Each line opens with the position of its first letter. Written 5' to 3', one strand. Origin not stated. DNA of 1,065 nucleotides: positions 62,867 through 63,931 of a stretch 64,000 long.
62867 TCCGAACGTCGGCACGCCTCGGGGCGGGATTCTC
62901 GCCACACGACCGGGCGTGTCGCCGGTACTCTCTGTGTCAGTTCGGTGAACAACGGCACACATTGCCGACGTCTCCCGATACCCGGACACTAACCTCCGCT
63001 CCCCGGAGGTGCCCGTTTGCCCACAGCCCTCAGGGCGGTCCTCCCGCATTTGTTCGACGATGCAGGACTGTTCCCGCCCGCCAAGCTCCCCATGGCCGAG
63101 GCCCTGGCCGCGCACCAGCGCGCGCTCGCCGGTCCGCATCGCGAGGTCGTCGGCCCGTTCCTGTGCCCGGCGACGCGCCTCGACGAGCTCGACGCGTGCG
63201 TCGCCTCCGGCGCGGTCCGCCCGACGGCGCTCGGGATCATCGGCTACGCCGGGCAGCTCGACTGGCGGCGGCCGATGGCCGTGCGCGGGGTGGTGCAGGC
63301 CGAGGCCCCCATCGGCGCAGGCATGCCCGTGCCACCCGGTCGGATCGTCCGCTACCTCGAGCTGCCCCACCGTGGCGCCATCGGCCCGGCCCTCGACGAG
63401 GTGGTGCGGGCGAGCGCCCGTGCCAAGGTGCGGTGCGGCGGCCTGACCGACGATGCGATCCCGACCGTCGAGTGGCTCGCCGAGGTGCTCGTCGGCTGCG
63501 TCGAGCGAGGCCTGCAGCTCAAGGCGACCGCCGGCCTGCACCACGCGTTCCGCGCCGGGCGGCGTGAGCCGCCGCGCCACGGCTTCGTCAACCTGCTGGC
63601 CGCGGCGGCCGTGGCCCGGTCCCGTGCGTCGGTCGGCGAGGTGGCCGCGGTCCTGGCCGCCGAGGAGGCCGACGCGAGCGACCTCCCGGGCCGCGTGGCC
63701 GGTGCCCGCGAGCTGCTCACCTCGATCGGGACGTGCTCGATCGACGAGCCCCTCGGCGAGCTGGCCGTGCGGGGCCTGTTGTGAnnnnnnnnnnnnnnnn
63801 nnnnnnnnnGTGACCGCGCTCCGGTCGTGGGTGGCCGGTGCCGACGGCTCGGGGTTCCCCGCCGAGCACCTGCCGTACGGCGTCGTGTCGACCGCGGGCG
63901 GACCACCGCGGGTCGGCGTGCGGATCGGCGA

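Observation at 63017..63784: Uncharacterised gene sits where a maleylacetoacetate isomerase is expected in the homogentisate pathway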

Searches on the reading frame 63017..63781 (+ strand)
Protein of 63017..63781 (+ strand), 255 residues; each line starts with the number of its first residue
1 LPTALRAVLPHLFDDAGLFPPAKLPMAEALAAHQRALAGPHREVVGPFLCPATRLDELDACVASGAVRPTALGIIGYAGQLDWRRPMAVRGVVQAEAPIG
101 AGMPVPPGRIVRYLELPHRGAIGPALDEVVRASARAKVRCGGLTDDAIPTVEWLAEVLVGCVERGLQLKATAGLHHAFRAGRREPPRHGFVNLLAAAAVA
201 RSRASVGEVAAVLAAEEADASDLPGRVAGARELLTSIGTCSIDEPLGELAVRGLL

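Call 3: search_protein_families(library=pfam, proteins=[window:63017-63781:+], max_evalue=1)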
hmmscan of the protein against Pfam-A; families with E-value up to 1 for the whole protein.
window:63017-63781:+ (255 aa): 0 families

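Call 4: search_protein_families(library=ncbifam, proteins=[window:63017-63781:+], max_evalue=1)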
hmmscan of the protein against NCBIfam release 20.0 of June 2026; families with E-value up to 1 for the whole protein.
window:63017-63781:+ (255 aa): 0 families

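Call 5: find_homologous_proteins(query=window:63017-63781:+)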
Query window:63017-63781:+ (255 aa): 1583 proteins with E <= 0.001 among 8000 candidates; the best 120 are listed.
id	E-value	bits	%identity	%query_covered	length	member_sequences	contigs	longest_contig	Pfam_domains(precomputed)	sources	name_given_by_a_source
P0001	1.4e-157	541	99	100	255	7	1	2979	-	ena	-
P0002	2.5e-132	459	85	100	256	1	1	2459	-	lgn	-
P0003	1.5e-129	450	83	100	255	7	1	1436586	-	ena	-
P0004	1.6e-126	440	89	90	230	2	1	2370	-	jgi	jgi:hypothetical protein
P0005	2.8e-119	416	86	90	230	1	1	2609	-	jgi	jgi:hypothetical protein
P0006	1.1e-111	391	75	100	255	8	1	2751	-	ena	-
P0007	3.7e-110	386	91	77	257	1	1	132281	-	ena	-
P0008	6.2e-110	385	72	100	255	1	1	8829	-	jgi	jgi:hypothetical protein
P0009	1.0e-108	381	73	100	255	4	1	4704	-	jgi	jgi:hypothetical protein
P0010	6.1e-108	379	73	100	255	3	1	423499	-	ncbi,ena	-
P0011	3.1e-107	376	70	100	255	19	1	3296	-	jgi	jgi:hypothetical protein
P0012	6.6e-107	375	71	100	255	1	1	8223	-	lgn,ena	-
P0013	4.5e-105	369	69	100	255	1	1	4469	-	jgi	jgi:hypothetical protein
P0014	7.6e-105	369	70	100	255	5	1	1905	-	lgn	-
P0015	2.2e-104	367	71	100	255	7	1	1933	-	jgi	jgi:hypothetical protein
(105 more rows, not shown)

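Call 6: search_solved_structures(query=window:63017-63781:+, max_evalue=10, show_alignments=2)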
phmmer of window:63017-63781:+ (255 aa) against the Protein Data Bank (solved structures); distinct sequences matched with E-value up to 10: 0.

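Call 10: find_related_loci(query=A1, collection=genome_contigs, flank=10000)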
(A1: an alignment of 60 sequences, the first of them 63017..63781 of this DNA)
Query A1 (255 aa) in genome_contigs; peptide patterns used: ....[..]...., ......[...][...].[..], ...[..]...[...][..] (x = any residue, [..] = any of these).
600 stretches matched a pattern (row limit reached: there are more); 592 encode a relative of the query (tblastn E <= 1e-3); the best 80 are kept; 80 distinct loci.
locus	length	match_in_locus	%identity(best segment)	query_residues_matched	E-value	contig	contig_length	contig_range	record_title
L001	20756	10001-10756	91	1-252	8e-132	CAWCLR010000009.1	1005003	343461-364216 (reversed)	MAG: uncultured Acidimicrobiales bacterium isolate MFD05454.bin.1.266 genome assembly, contig: contig_11983, whole genom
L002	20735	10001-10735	68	12-255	8e-87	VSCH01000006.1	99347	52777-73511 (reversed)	MAG: Acidimicrobiia bacterium isolate ZCMRG11 NODE_19_length_99347_cov_17.643627, whole genome shotgun sequence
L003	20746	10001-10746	72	1-248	7e-86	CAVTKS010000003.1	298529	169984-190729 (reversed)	MAG: uncultured Acidimicrobiales bacterium isolate MFD06742.bin.1.182 genome assembly, contig: contig_2602, whole genome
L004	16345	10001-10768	54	3-255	1e-71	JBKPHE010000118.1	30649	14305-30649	MAG: Actinomycetota bacterium isolate HAY_GB_MAG_00018 HAY_GB_000000259682, whole genome shotgun sequence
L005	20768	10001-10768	53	3-255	5e-67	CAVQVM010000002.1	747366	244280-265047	MAG: uncultured bacterium isolate MFD09267.bin.1.232 genome assembly, contig: contig_1220, whole genome shotgun sequence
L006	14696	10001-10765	51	1-255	3e-62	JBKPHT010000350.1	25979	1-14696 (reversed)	MAG: Actinomycetota bacterium isolate HAY_GB_MAG_00003 HAY_GB_000000061984, whole genome shotgun sequence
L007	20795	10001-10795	38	12-255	4e-39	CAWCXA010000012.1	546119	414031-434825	MAG: uncultured Actinomycetota bacterium isolate MFD06742.bin.1.53 genome assembly, contig: contig_4580, whole genome sh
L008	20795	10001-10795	35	12-255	4e-36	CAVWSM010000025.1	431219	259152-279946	MAG: uncultured Actinomycetota bacterium isolate MFD05454.bin.1.246 genome assembly, contig: contig_89614, whole genome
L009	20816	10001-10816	38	12-255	4e-33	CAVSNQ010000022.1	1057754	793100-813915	MAG: uncultured Actinomycetota bacterium isolate MFD03399.bin.1.157 genome assembly, contig: contig_8689, whole genome s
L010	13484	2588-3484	34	2-255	1e-32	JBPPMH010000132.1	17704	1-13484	MAG: Gemmatimonadaceae bacterium isolate BIOS2019_out_088 k131_419618, whole genome shotgun sequence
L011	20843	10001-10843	33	4-255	8e-32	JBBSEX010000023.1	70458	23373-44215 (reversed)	MAG: Bryobacterales bacterium isolate LS1_sbin.65 LS1_sbin.65_K_523786_L_70458_cov_17.0011, whole genome shotgun sequenc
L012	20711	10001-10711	39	7-255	6e-32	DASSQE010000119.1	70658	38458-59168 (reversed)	MAG TPA_asm: Gaiellaceae bacterium isolate SMAG_U454 k141_933392, whole genome shotgun sequence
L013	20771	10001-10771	39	3-255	2e-31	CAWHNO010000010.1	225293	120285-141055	MAG: uncultured Solirubrobacteraceae bacterium isolate MFD04850.bin.2.219 genome assembly, contig: contig_2737, whole ge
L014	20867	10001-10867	33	5-251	4e-31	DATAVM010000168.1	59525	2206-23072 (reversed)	MAG TPA_asm: Gemmatimonadales bacterium isolate SMAG_U5599 k141_3506027, whole genome shotgun sequence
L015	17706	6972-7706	38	12-255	4e-31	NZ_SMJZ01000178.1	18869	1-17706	Nonomuraea longispora strain KC201 NODE_178_length_18869_cov_20.3228, whole genome shotgun sequence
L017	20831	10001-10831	37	7-254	5e-31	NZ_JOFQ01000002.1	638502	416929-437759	Streptomyces niger strain NRRL B-3857 contig2.1, whole genome shotgun sequence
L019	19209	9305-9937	40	1-249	9e-31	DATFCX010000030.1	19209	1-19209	MAG TPA_asm: Gaiellaceae bacterium isolate SMAG_U8565 k141_36193, whole genome shotgun sequence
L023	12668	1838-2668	36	7-254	1e-29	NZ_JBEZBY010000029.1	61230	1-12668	Streptomyces sp. NPDC042319 NPDC042319_32_A1.ctg-0029, whole genome shotgun sequence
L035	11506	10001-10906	33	6-255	8e-29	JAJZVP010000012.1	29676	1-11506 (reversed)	MAG: bacterium isolate SKS5.bin58 NODE_2603_length_29676_cov_7.642831, whole genome shotgun sequence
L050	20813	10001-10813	35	8-255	1e-27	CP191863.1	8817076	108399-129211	Actinosynnema sp. CA-248983 chromosome, complete genome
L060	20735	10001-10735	37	12-255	3e-27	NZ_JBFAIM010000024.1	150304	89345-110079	Nonomuraea sp. NPDC050643 NPDC050643_119_H10.ctg-0024, whole genome shotgun sequence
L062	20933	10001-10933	29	1-255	6e-27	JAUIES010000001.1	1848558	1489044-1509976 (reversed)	MAG: Phycisphaerae bacterium isolate 8_bin.42 NODE_2_length_1848558_cov_3.620522, whole genome shotgun sequence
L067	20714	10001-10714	34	6-255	6e-27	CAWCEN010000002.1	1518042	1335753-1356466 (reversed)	MAG: uncultured Actinomycetes bacterium isolate MFD09267.bin.2.335 genome assembly, contig: contig_11237, whole genome s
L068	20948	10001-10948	27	1-255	7e-27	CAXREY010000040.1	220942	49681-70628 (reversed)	MAG: Phycisphaerales bacterium UBA1924 isolate YZ09aB_2.21 genome assembly, contig: k141_527233, whole genome shotgun se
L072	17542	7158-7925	35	3-254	2e-26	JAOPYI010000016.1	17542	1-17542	MAG: Sphaerisporangium sp. isolate RYN_223 scaffold_4102947, whole genome shotgun sequence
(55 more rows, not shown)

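Call 17: predict_structure(alignment_id=A1)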
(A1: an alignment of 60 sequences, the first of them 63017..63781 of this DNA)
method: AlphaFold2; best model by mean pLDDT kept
length: 255 residues; sequences in the alignment: 60
mean_pLDDT: 94.2   pTM: 0.92
mean pLDDT of the five models: 94.2, 92.8, 92.8, 91.3, 91.2
residues with pLDDT >= 90: 219; 70-90: 33; 50-70: 2; < 50: 1
segments of 3 or more residues with pLDDT < 50: none
pLDDT, mean of each block of 10 residues (from residue 1): 82 97 95 97 97 96 97 92 90 96 92 91 96 97 88 97 98 93 87 98 98 94 94 97 94 91
secondary structure, 60 per line:
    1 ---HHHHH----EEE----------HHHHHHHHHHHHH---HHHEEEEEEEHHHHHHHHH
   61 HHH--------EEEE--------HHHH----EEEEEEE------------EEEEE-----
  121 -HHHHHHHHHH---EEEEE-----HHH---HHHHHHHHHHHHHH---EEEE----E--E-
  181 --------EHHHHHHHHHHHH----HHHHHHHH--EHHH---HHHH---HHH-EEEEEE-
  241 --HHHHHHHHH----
elements in order: H4-8 E13-15 H26-38 E45-51 H52-63 E72-75 H84-87 E92-98 E111-115 H122-131 E135-139 H151-164 E168-171 H190-201 H206-213 H223-226 E234-239 H243-251

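Call 20: fold_search(model_id=the predicted structure, library=pdb)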
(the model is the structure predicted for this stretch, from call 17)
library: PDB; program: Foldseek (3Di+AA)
matches with E <= 10: 1178; with E <= 0.001: 0
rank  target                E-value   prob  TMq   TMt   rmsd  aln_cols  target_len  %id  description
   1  3nq2_B                1.7e-03  0.90  0.35  0.36  10.0       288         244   10  Optimization of the in silico designed Kemp eliminase KE70 by computational design and directed evolution R2 3/5G (released 2011-02-09)
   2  7rmn_A                3.6e-03  0.87  0.37  0.36   9.5       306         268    9  Crystal structure of triosephosphate isomerase from Verrucomicrobium spinosum (released 2022-08-10)
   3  4rv8_A                6.6e-03  0.94  0.42  0.34  13.6       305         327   12  Co-Crystal Structure of the Catalytic Domain of the Inosine Monophosphate Dehydrogenase from Cryptosporidium parvum an (released 2014-12-31)
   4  8kc8                  7.4e-03  0.66  0.29  0.31  10.6       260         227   13  De novo design protein -T11 (released 2024-08-07)
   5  7rmn_B                1.4e-02  0.77  0.40  0.39   9.0       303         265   10  Crystal structure of triosephosphate isomerase from Verrucomicrobium spinosum (released 2022-08-10)
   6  2qjg_P                2.1e-02  0.85  0.40  0.39   8.2       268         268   14  M. jannaschii ADH synthase complexed with F1,6P (released 2007-10-30)
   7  1f3t_D                2.1e-02  0.54  0.30  0.24   9.3       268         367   13  CRYSTAL STRUCTURE OF TRYPANOSOMA BRUCEI ORNITHINE DECARBOXYLASE (ODC) COMPLEXED WITH PUTRESCINE, ODC'S REACTION PRODUC (released 2000-11-22)
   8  2y6z                  2.8e-02  0.60  0.24  0.24   7.6       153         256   14  Crystallographic structure of GM23 an example of Catalytic migration from TIM to thiamin phosphate synthase. (released 2011-12-07)
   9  5f2g_D                3.1e-02  0.33  0.30  0.26  13.7       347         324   10  Tagatose-1,6-bisphosphate aldolase from Streptococcus pyogenes Glu164Gln mutant in complex with FBP (released 2016-12-07)
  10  3bw4                  3.7e-02  0.85  0.41  0.31   6.5       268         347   13  Crystal structures and site-directed mutagenesis study of nitroalkane oxidase from Streptomyces ansochromogenes (released 2009-01-13)
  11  8d45_D                4.0e-02  0.60  0.39  0.31   9.4       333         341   13  Cryo-EM structure of human Kidney Betaine-Homocysteine Methyltransferase (released 2022-11-16)
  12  1v2d                  5.4e-02  0.21  0.23  0.18  16.8       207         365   18  Crystal Structure of T.th HB8 Glutamine Aminotransferase (released 2004-07-06)
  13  2wsq_A                5.7e-02  0.44  0.32  0.33   9.0       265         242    9  MonoTIM mutant RMM0-1, dimeric form. (released 2009-09-15)
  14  1tti                  6.0e-02  0.75  0.27  0.29   5.4       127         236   10  THREE NEW CRYSTAL STRUCTURES OF POINT MUTATION VARIANTS OF MONOTIM: CONFORMATIONAL FLEXIBILITY OF LOOP-1,LOOP-4 AND LOOP (released 1995-10-15)
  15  3fig_A                6.4e-02  0.44  0.37  0.21   8.7       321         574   11  Crystal Structure of Leucine-bound LeuA from Mycobacterium tuberculosis (released 2008-12-23)
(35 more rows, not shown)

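Call 22: search_protein_families(library=pfam, proteins=[L017:9829-12168:+, L023:1789-4005:+, L072:7137-9173:+, L006:7961-9160:-, L050:12004-12675:+, L035:8788-9915:-, L060:8050-8727:-, L060:11872-13092:+, L060:13598-14674:+, L001:8149-9405:+], max_evalue=0.001)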
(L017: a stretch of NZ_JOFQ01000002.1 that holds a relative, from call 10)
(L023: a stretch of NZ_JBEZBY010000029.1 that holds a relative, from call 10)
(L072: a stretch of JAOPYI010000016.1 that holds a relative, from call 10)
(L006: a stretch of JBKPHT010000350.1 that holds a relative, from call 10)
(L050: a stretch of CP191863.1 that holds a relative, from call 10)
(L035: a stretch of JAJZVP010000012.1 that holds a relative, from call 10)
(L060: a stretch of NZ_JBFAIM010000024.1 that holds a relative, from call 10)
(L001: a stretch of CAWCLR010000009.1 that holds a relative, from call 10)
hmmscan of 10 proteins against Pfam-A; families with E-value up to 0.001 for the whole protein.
L017:9829-12168:+ (780 aa): 2 families
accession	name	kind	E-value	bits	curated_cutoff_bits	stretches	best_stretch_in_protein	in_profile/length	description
PF01557.24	FAA_hydrolase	-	4.4e-36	125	23.9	1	481-763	4-213/214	Fumarylacetoacetate (FAA) hydrolase C-terminal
PF09298.16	FAA_hydrolase_N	-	5e-24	84.9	25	1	378-474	1-105/105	Fumarylacetoacetase N-terminal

L023:1789-4005:+ (739 aa): 2 families
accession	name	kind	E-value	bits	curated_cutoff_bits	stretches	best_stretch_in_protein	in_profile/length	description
PF01557.24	FAA_hydrolase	-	3.1e-37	128.7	23.9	1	440-722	4-213/214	Fumarylacetoacetate (FAA) hydrolase C-terminal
PF09298.16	FAA_hydrolase_N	-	5.6e-24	84.7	25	1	337-433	1-105/105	Fumarylacetoacetase N-terminal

L072:7137-9173:+ (679 aa): 2 families
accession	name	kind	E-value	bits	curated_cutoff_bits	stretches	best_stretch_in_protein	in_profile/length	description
PF01557.24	FAA_hydrolase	-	8.3e-42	143.7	23.9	1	395-656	5-204/214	Fumarylacetoacetate (FAA) hydrolase C-terminal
PF09298.16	FAA_hydrolase_N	-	7.8e-24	84.3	25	1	295-387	1-105/105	Fumarylacetoacetase N-terminal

L006:7961-9160:- (399 aa): 2 families
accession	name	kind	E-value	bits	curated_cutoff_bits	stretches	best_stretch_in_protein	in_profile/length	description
PF20510.4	HgmA_N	-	8.2e-07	29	20.2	1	114-257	141-270/273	Homogentisate 1,2-dioxygenase N-terminal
PF07883.17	Cupin_2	-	8.1e-06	25.9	27.2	1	115-170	15-69/70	Cupin domain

L050:12004-12675:+ (223 aa): 5 families
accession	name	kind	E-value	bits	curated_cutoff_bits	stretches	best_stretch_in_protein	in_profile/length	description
PF09339.16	HTH_IclR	-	1.7e-11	44.2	22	1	22-73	1-51/52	IclR helix-turn-helix domain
PF01614.24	IclR_C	-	3.6e-10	40.1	24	1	94-157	9-71/174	Bacterial transcriptional regulator IclR C-terminal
PF25213.1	HVO_A0261_N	-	1.6e-05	25.1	35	1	27-79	14-63/86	HVO_A0261 N-terminal domain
PF12802.13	MarR_2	-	0.00021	21.8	27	1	28-75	9-55/61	MarR family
PF13545.12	HTH_Crp_2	-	0.00032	21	27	1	43-78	25-60/70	Crp-like helix-turn-helix domain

L035:8788-9915:- (375 aa): 4 families
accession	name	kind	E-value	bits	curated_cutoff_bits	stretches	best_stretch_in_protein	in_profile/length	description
PF00903.31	Glyoxalase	-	5.7e-23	82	20.6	2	179-301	2-110/121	Glyoxalase/Bleomycin resistance protein/Dioxygenase superfamily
PF13669.12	Glyoxalase_4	-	1.6e-13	51.4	27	2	196-290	15-97/109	Glyoxalase/Bleomycin resistance protein/Dioxygenase superfamily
PF14696.12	Glyoxalase_5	-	8.8e-07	29.6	27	1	15-150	4-126/139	Hydroxyphenylpyruvate dioxygenase, HPPD, N-terminal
PF13468.12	Glyoxalase_3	-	2.6e-05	24.8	25.1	0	249-293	68-102/176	Glyoxalase-like domain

L060:8050-8727:- (225 aa): 0 families

L060:11872-13092:+ (406 aa): 3 families
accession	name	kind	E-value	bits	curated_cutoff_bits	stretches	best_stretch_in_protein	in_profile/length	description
PF17964.7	Big_10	-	9.8e-43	146.6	22.9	1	57-218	2-163/164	Bacterial Ig domain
PF03734.19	YkuD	-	2.2e-13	51.5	23.4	1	244-364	6-146/146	L,D-transpeptidase catalytic domain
PF13205.12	Big_5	-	0.00018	22.6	23.6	0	137-235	4-104/105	Bacterial Ig-like domain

L060:13598-14674:+ (358 aa): 1 family
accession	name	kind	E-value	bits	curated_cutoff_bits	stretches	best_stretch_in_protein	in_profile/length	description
PF01145.31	Band_7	-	6.3e-41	140.8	23.6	1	25-195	2-175/176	SPFH domain / Band 7 family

L001:8149-9405:+ (418 aa): 0 families

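Call 27: search_solved_structures(query=A1, max_evalue=10, show_alignments=2)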
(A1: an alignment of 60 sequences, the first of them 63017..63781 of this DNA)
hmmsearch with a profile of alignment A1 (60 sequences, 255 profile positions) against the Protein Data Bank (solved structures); distinct sequences matched with E-value up to 10: 1.
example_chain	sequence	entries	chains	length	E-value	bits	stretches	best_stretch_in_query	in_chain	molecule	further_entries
3ogh_B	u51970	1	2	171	0.57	13.1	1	192-230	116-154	Protein yciE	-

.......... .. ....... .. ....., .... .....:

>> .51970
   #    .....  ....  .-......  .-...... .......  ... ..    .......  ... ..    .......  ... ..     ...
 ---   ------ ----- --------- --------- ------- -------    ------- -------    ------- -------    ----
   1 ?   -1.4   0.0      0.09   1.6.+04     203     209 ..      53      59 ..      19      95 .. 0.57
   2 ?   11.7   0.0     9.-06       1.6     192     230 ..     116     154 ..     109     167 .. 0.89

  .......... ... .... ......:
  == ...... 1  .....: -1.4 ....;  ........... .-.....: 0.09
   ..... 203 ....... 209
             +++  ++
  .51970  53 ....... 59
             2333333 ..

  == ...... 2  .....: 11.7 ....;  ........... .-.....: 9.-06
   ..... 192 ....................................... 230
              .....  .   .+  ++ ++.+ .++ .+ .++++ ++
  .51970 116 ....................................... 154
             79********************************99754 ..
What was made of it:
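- Checked: There is no PDB hit by sequence or by profile (calls 6, 27).
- Tried and rejected: PDB by sequence and by profile (calls 6, 27) gave nothing relevant.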

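Call 31: find_homologous_proteins(query=L017:10001-10831:+)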
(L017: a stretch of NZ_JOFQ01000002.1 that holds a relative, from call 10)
Query L017:10001-10831:+ (277 aa): 3725 proteins with E <= 0.001 among 8000 candidates; the best 120 are listed.
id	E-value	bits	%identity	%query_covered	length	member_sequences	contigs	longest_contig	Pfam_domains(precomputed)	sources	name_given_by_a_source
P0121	2.5e-174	596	99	100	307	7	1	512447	-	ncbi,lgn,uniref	ncbi:hypothetical protein [Streptomyces olivaceiscleroticus]|uniref:Uncharacterized protein n=1 Tax=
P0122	4.3e-159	546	92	100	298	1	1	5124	-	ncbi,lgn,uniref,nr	ncbi:hypothetical protein C3486_36015 [Streptomyces sp. Ru73]|uniref:hypothetical protein n=1 Tax=St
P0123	2.5e-151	521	87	100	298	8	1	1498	-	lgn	-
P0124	2.7e-117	409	73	100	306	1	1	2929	-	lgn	-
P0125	4.4e-99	350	65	100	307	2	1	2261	-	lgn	-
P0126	2.5e-93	331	62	100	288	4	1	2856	-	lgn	-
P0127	2.4e-91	324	61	100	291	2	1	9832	-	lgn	-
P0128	1.6e-88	315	59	100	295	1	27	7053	-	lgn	-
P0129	1.1e-87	312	59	100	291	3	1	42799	-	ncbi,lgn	-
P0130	2.1e-86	308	59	100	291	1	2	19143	-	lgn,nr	nr:hypothetical protein OG999_36850 [Streptomyces sp. NBC_00886]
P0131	2.2e-86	308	59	100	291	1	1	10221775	-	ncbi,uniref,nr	ncbi:hypothetical protein [Streptomyces sp. NBC_00878]|uniref:hypothetical protein n=1 Tax=Streptomy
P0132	2.5e-86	308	59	100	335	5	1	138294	-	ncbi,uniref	ncbi:hypothetical protein GCM10010406_27970 [Streptomyces thermolineatus]|uniref:Uncharacterized pro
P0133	4.5e-86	307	59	100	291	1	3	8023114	-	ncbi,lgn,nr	ncbi:hypothetical protein [Streptomyces peucetius]|nr:hypothetical protein CGZ69_05775 [Streptomyces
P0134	6.2e-83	297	58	100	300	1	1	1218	-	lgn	-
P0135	1.9e-82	295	57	100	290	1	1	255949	-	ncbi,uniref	ncbi:hypothetical protein ACH40E_22385 [Streptomyces acidicola]|uniref:hypothetical protein n=1 Tax=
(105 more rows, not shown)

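Call 34: find_encoding_contigs(protein=P0003, flank=10000, max_places=2)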
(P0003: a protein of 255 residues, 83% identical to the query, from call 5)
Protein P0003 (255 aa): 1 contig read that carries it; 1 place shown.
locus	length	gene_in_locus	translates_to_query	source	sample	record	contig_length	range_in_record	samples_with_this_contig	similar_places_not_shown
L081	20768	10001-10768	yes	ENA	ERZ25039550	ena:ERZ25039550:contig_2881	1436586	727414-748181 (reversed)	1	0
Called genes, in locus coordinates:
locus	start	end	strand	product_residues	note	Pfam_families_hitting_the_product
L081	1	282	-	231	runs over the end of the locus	PF00881:Nitroreductase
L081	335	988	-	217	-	PF02720:DUF222 (weak)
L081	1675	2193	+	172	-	-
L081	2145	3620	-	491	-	PF04311:DUF459, PF13472:Lipase_GDSL_2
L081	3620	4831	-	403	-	PF03062:MBOAT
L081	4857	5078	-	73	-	-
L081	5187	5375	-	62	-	PF00248:Aldo_ket_red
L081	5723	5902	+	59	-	-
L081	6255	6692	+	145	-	PF00258:Flavodoxin_1 (weak), PF12641:Flavodoxin_3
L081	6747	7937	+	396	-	-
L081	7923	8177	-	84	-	-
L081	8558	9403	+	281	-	-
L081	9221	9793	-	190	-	PF01047:MarR (weak), PF09339:HTH_IclR, PF12802:MarR_2 (weak), PF25212:HVO_A0114 (faint)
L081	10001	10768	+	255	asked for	-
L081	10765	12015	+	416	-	PF09298:FAA_hydrolase_N, PF01557:FAA_hydrolase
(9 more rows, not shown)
